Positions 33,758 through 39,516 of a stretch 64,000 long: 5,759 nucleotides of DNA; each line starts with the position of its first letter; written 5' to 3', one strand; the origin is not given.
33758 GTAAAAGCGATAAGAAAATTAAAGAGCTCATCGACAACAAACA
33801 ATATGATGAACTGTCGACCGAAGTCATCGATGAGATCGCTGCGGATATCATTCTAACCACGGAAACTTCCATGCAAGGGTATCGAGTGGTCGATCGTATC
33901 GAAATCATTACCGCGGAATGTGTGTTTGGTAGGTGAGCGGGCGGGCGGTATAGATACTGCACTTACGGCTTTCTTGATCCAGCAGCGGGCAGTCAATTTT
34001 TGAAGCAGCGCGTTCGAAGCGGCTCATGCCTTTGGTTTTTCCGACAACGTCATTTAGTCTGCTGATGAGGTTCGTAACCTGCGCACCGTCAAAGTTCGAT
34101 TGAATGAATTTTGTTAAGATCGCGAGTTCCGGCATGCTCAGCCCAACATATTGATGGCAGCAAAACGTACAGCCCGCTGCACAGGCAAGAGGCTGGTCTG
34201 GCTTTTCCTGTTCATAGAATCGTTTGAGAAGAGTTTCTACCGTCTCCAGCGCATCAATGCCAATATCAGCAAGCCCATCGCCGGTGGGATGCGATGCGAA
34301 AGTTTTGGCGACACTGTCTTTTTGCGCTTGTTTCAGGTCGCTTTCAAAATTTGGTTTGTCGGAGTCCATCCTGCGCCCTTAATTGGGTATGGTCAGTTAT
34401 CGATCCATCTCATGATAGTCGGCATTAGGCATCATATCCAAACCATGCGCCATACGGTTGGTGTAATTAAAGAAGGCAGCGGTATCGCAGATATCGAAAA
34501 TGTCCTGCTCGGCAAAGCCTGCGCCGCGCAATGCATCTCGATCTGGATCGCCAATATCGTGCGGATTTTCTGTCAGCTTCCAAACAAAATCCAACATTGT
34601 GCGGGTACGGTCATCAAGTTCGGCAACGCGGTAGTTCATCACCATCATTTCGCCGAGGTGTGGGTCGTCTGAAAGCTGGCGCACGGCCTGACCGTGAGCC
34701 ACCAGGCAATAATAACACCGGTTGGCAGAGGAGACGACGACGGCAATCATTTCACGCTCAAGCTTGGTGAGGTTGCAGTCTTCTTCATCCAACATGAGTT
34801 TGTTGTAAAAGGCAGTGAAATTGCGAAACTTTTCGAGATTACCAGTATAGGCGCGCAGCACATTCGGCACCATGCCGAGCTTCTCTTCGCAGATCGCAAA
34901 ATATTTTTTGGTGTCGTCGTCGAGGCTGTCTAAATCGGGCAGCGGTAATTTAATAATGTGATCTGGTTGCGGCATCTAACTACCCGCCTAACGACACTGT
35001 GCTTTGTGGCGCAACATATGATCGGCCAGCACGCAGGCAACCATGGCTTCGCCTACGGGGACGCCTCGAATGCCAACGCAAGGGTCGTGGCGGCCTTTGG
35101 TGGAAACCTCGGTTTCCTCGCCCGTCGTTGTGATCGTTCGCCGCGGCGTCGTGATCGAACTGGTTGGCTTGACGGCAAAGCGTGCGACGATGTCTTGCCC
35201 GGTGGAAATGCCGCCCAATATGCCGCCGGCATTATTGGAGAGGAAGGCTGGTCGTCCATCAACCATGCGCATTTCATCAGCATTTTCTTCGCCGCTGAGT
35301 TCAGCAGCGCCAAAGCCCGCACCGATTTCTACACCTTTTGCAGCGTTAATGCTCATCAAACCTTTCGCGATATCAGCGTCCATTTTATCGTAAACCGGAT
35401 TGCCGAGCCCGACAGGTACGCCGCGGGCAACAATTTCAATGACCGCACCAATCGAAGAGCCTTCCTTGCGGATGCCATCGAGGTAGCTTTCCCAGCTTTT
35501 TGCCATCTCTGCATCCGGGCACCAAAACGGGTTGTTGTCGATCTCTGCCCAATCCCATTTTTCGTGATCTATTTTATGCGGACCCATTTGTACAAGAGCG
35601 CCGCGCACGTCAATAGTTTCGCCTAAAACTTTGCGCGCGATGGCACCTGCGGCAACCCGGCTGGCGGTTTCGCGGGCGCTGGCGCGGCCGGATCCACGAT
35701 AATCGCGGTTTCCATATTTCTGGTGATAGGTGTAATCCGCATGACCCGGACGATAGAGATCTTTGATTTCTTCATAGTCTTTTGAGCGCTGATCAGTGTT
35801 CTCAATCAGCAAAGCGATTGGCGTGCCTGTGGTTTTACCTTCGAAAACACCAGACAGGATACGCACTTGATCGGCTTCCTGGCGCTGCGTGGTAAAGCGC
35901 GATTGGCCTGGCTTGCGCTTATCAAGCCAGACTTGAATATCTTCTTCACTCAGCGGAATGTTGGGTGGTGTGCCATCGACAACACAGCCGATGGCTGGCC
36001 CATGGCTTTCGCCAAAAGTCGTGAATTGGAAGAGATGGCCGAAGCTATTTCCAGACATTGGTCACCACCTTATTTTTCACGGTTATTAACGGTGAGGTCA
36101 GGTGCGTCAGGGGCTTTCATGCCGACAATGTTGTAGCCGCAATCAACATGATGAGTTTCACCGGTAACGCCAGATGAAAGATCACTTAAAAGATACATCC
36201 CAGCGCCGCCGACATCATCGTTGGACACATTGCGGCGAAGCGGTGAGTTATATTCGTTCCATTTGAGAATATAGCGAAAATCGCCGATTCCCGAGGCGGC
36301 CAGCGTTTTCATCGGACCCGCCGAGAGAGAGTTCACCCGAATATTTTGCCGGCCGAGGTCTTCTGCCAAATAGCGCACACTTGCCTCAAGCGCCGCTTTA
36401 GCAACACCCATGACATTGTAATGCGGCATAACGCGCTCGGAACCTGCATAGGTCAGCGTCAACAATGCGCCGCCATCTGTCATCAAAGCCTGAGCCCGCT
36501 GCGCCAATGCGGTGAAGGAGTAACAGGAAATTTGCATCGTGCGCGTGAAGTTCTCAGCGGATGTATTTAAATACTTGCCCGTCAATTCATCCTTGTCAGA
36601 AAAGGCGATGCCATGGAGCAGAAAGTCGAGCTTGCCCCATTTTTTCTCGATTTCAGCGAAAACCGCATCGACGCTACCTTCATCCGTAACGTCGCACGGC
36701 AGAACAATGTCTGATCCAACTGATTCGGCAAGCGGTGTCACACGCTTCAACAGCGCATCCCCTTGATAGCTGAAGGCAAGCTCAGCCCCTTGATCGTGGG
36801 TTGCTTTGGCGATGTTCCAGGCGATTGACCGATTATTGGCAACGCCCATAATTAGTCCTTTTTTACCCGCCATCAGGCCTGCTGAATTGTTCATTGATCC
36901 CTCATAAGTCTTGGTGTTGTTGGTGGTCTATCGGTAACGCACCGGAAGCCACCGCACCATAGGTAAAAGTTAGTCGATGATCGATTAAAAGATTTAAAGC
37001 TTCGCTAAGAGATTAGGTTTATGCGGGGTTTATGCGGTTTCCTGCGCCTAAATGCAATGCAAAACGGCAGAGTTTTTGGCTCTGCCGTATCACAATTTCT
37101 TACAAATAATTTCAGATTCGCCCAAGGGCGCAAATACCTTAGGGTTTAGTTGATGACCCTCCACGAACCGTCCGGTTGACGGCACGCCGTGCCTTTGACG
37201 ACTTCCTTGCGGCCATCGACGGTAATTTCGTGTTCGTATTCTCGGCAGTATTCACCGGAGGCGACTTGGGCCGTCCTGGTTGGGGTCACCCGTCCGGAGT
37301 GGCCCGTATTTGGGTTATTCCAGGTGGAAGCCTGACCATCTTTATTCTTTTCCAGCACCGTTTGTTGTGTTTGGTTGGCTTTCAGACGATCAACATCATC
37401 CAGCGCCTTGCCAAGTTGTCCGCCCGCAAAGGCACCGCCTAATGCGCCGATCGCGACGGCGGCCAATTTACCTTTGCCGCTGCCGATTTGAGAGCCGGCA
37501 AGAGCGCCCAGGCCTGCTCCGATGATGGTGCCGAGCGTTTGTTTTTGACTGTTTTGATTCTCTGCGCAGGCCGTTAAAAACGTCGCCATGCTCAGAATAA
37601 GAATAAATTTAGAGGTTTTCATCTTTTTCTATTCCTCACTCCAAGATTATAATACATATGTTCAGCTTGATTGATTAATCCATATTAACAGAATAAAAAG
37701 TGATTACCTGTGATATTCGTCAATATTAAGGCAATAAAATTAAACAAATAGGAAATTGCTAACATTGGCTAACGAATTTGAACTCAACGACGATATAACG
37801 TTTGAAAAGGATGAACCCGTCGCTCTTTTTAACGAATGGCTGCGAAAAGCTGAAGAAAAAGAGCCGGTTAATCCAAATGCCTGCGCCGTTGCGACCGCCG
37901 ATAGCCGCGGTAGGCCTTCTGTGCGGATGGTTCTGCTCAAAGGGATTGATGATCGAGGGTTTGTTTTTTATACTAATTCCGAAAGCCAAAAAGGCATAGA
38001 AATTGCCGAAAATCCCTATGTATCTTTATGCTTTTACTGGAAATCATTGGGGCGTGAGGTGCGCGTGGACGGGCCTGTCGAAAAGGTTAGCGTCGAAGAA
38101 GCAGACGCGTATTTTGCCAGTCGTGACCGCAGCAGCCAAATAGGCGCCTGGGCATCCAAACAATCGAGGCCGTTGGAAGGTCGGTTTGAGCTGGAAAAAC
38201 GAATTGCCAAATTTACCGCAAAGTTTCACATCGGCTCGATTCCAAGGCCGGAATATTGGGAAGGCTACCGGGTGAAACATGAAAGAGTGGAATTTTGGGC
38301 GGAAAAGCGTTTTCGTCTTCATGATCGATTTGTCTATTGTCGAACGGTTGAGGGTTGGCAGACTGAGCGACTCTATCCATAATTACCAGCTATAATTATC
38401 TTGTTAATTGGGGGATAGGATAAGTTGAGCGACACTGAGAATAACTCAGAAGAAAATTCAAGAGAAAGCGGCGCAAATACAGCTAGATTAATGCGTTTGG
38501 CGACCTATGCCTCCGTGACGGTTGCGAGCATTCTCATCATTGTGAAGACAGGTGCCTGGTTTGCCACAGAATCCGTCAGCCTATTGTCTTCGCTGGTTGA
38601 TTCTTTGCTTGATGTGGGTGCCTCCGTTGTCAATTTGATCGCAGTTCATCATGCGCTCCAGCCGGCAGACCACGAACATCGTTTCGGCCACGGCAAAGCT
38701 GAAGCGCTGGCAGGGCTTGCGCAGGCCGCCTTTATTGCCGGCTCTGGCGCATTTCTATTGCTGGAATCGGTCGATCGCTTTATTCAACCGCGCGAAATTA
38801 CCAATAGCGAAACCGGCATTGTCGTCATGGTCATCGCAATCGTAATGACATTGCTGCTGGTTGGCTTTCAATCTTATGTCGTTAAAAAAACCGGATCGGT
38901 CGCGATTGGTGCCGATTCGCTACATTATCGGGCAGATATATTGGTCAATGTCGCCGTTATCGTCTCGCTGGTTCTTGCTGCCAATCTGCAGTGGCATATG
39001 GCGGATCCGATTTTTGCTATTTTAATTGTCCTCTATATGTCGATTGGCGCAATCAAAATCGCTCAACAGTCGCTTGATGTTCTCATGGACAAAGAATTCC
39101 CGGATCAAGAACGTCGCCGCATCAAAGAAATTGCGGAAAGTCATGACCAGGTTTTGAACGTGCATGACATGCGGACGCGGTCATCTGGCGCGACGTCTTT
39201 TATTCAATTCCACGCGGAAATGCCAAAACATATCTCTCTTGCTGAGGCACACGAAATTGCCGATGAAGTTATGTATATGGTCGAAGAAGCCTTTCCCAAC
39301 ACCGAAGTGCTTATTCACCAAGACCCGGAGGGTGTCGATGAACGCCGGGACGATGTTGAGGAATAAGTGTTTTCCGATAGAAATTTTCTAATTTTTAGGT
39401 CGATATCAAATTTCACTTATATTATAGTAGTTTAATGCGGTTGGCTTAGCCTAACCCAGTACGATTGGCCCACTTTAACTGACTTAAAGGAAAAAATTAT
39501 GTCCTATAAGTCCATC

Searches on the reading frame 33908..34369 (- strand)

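Call 53: search_protein_families(library=pfam, proteins=[window:33908-34369:-], max_evalue=0.00001)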
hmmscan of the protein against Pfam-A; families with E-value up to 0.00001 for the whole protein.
window:33908-34369:- (153 aa): 1 family
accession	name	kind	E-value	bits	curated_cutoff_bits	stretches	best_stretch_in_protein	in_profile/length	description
PF03692.20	CxxCxxCC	-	1.1e-07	32.8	23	1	63-149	2-68/85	Putative zinc- or iron-chelating domain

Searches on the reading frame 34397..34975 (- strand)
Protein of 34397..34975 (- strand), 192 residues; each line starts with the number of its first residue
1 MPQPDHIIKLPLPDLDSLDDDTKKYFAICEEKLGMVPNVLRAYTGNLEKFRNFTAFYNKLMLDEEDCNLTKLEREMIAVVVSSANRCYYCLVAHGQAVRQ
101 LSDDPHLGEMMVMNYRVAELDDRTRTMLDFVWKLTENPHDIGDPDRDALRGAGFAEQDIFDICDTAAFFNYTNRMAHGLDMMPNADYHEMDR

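Call 53: search_protein_families(library=pfam, proteins=[window:34397-34975:-], max_evalue=0.00001)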
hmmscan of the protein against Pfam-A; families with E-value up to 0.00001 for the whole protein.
window:34397-34975:- (192 aa): 1 family
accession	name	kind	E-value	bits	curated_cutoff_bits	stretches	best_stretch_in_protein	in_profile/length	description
PF02627.25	CMD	-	2.7e-10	40.5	23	1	51-100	5-51/84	Carboxymuconolactone decarboxylase family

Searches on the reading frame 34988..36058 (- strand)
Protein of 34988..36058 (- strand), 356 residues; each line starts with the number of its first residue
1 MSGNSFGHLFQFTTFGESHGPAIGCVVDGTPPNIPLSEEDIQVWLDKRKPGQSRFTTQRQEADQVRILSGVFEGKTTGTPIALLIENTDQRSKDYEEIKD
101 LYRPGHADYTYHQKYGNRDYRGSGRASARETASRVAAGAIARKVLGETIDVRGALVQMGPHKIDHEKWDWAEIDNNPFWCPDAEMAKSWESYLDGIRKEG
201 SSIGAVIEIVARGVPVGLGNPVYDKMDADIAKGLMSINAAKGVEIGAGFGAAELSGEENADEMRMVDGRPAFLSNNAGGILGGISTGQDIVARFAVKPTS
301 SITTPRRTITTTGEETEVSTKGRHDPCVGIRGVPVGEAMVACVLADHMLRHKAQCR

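Call 53: search_protein_families(library=pfam, proteins=[window:34988-36058:-], max_evalue=0.00001)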
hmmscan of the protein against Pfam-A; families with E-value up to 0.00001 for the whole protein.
window:34988-36058:- (356 aa): 1 family
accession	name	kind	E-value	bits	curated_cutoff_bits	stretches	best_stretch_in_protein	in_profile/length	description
PF01264.26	Chorismate_synt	-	6.8e-139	462.6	27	1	10-349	1-327/327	Chorismate synthase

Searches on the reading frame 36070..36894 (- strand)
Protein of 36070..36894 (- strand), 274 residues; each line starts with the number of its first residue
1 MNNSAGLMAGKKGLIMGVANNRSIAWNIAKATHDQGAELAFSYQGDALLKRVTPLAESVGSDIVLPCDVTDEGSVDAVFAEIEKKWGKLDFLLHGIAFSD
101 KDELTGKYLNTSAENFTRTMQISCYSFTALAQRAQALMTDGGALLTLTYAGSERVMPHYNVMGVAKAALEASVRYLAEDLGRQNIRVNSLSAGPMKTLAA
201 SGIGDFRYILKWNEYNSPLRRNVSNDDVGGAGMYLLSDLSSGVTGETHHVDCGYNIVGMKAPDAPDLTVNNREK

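Call 53: search_protein_families(library=pfam, proteins=[window:36070-36894:-], max_evalue=0.00001)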
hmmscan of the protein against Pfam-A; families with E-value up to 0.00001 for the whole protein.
window:36070-36894:- (274 aa): 2 families
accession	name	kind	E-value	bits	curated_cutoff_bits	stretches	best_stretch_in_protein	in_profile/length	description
PF13561.12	adh_short_C2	-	1.5e-90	303.4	27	1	17-255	1-236/236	Enoyl-(Acyl carrier protein) reductase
PF00106.31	adh_short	-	8.2e-19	68.3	26.6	1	21-199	9-186/195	short chain dehydrogenase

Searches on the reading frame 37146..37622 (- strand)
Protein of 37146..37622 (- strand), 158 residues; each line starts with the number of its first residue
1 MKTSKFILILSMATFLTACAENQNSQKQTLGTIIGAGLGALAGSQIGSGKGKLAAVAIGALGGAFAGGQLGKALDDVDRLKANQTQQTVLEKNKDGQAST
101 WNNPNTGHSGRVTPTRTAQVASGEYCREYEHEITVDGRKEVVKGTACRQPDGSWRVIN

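Call 53: search_protein_families(library=pfam, proteins=[window:37146-37622:-], max_evalue=0.00001)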
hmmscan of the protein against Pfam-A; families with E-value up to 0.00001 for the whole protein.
window:37146-37622:- (158 aa): 3 families
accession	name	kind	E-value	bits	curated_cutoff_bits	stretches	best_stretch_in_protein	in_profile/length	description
PF16998.10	17kDa_Anti_2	-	3e-10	40.4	26.6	1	85-157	40-111/116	17 kDa outer membrane surface antigen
PF05433.20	Rick_17kDa_Anti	-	1.1e-07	32.1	24.2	1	30-71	1-43/43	Glycine zipper 2TM domain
PF13488.11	Gly-zipper_Omp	-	1e-06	29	25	1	34-76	1-44/46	Glycine zipper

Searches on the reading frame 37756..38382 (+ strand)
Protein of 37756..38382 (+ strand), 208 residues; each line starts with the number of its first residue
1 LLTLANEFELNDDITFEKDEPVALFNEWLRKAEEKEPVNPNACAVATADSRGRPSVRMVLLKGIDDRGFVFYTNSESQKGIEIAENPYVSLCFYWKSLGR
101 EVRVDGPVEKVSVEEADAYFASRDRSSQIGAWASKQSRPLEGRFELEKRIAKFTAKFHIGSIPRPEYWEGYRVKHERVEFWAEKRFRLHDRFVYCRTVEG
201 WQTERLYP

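Call 53: search_protein_families(library=pfam, proteins=[window:37756-38382:+], max_evalue=0.00001)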
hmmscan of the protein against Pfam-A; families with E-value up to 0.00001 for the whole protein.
window:37756-38382:+ (208 aa): 3 families
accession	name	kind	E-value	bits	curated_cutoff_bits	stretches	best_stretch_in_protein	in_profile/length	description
PF01243.27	PNPOx_N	-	4.5e-28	98.5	28.1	1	39-154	11-117/120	Pyridoxamine 5'-phosphate oxidase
PF10590.14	PNP_phzG_C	-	2e-15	56.9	27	1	168-208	1-42/42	Pyridoxine 5'-phosphate oxidase C-terminal dimerisation region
PF12766.13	Pyridox_oxase_2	-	4.5e-06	27.6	26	1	31-109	10-97/100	Pyridoxamine 5'-phosphate oxidase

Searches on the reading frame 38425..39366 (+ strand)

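Call 53: search_protein_families(library=pfam, proteins=[window:38425-39366:+], max_evalue=0.00001)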
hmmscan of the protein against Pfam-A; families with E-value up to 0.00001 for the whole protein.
window:38425-39366:+ (313 aa): 2 families
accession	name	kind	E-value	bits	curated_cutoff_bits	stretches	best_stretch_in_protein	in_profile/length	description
PF01545.26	Cation_efflux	-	1.9e-38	132.7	26.6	1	29-221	3-198/198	Cation efflux family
PF16916.11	ZT_dimer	-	1.4e-23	83.1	26.7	1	226-302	2-78/78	Dimerisation domain of Zinc Transporter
